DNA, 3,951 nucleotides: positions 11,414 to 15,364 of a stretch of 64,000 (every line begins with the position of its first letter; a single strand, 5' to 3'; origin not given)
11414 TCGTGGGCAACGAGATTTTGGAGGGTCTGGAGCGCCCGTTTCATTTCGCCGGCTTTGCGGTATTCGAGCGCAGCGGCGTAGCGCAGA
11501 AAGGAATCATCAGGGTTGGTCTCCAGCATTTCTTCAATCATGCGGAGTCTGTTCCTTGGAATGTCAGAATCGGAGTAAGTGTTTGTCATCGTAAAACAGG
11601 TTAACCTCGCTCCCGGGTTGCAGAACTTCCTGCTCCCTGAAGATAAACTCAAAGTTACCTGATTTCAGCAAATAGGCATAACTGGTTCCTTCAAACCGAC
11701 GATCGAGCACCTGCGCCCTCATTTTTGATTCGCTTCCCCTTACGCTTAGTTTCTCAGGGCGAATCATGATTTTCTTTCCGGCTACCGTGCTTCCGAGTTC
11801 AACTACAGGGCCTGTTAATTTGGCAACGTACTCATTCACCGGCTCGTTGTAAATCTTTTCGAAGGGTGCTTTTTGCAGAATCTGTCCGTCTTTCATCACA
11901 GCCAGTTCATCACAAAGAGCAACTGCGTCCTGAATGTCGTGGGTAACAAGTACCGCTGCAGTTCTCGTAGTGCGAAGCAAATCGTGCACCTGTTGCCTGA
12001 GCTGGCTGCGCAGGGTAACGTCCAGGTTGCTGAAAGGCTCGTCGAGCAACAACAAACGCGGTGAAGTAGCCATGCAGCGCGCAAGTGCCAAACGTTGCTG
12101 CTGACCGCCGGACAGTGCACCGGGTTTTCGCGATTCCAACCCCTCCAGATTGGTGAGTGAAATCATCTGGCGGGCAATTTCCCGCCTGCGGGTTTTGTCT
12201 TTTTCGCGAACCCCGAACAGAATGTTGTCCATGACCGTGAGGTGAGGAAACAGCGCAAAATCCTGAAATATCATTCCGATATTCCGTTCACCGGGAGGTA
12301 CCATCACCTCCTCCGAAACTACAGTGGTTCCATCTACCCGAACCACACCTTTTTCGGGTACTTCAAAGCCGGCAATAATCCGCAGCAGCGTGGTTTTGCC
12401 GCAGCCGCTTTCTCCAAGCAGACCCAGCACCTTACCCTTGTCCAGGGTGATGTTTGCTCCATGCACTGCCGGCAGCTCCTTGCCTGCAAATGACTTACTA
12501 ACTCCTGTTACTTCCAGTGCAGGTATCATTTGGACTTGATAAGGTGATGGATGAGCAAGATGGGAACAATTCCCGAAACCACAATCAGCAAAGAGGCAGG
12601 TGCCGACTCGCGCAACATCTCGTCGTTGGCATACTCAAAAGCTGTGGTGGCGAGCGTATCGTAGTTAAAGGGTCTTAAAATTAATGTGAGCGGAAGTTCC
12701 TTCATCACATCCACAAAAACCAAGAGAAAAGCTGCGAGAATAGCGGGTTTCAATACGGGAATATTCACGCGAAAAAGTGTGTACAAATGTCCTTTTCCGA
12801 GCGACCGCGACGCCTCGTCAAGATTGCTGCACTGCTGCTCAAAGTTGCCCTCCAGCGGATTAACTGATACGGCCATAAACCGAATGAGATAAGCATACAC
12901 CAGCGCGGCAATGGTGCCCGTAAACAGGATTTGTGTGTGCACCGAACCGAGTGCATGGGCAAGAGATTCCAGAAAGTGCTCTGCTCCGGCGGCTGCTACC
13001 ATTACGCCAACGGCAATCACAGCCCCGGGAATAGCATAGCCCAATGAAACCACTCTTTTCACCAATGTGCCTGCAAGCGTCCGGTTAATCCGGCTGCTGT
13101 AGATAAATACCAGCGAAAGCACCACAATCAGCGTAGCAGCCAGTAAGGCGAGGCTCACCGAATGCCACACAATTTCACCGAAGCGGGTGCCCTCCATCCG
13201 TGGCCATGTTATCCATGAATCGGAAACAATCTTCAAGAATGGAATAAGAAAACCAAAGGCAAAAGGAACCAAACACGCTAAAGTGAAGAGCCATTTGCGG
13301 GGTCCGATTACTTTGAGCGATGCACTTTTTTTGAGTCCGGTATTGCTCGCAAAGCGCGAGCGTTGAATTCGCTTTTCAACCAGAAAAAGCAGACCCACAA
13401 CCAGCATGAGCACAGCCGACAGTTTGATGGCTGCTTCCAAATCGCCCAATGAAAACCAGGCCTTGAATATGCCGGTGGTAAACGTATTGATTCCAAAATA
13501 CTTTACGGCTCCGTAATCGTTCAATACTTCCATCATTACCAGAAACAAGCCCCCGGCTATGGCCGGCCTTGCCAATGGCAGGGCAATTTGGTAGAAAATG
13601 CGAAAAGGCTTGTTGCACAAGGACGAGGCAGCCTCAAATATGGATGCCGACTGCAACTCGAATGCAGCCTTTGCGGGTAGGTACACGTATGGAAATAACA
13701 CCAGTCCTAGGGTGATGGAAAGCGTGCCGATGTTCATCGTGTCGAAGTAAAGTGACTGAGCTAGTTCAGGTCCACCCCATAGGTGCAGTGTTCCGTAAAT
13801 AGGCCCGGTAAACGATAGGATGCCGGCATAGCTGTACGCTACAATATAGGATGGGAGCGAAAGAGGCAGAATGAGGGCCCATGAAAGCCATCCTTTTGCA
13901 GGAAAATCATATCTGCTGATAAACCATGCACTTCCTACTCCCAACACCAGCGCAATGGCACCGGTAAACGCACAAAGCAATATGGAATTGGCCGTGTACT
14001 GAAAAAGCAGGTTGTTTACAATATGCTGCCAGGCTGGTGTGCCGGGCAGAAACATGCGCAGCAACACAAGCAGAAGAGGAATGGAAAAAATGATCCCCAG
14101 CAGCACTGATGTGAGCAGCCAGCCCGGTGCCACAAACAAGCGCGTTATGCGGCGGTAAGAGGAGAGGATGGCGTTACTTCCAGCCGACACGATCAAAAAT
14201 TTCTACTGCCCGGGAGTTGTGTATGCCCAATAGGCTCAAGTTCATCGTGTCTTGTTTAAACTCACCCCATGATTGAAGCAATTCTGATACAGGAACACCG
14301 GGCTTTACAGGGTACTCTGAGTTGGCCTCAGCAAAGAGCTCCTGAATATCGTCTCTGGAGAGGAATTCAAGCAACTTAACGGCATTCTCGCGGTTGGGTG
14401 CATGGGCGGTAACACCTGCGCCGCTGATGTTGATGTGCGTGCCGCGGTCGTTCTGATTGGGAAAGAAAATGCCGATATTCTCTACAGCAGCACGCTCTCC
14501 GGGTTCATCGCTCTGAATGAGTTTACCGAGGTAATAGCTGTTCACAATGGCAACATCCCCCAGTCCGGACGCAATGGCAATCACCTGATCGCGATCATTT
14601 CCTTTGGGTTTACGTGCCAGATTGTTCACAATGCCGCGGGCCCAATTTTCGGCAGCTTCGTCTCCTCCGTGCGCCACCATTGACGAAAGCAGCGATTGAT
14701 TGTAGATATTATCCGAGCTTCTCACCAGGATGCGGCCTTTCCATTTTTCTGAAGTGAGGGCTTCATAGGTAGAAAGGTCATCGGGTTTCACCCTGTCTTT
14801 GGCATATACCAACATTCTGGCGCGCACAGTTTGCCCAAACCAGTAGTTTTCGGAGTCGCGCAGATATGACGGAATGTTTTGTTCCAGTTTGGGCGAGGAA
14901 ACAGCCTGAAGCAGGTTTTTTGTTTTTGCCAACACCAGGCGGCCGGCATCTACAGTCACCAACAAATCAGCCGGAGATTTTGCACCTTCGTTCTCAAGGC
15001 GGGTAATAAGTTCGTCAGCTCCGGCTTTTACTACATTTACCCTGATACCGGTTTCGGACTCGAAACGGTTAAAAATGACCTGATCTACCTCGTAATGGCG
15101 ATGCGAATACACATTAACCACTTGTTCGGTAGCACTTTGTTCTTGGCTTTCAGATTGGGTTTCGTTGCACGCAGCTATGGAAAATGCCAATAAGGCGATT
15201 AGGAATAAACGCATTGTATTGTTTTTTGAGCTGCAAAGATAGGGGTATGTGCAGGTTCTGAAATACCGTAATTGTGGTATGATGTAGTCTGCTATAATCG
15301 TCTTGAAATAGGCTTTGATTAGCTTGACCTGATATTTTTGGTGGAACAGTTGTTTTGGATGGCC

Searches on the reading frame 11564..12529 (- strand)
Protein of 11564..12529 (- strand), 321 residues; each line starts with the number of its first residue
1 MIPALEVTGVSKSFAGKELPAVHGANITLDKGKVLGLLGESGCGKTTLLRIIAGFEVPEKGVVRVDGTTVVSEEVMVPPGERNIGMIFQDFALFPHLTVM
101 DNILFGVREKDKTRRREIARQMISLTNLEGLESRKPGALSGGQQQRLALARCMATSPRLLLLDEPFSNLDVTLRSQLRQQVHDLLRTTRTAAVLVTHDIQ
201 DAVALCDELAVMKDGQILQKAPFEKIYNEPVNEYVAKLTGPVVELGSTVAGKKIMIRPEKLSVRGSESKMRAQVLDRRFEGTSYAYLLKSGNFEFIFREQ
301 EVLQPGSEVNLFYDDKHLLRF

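Call 83: search_protein_families(library=pfam, proteins=[window:11564-12529:-], max_evalue=0.00001)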
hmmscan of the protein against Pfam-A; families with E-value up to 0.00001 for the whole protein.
window:11564-12529:- (321 aa): 3 families
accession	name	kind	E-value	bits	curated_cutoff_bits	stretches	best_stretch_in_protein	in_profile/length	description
PF00005.33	ABC_tran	-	3.2e-35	122.1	25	1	23-166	2-136/137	ABC transporter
PF13304.12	AAA_21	-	2.3e-07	31.6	27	0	139-198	238-299/304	AAA domain, putative AbiEii toxin, Type IV TA system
PF08402.16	TOBE_2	-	9.1e-06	26.1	21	0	254-319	1-74/76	TOBE domain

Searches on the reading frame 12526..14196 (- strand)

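Call 83: search_protein_families(library=pfam, proteins=[window:12526-14196:-], max_evalue=0.00001)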
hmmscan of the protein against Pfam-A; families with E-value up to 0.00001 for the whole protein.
window:12526-14196:- (556 aa): 1 family
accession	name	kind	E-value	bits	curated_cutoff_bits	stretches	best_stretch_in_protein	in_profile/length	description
PF00528.27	BPD_transp_1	-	4.9e-14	52.9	26.4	2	375-548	16-170/184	Binding-protein-dependent transport system inner membrane component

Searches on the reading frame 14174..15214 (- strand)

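Call 83: search_protein_families(library=pfam, proteins=[window:14174-15214:-], max_evalue=0.00001)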
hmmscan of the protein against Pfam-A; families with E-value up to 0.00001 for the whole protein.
window:14174-15214:- (346 aa): 4 families
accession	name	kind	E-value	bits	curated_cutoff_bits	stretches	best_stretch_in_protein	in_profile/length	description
PF13416.11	SBP_bac_8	-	2.4e-20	73.9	27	1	48-320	3-278/279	Bacterial extracellular solute-binding protein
PF01547.30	SBP_bac_1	-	7.1e-16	59.5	26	1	45-291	12-306/307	Bacterial extracellular solute-binding protein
PF13343.11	SBP_bac_6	-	8.7e-16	58.6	24.6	1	81-306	3-223/245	Bacterial extracellular solute-binding protein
PF13531.11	SBP_bac_11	-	3.4e-11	43.8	25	1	48-296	17-223/227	Bacterial extracellular solute-binding protein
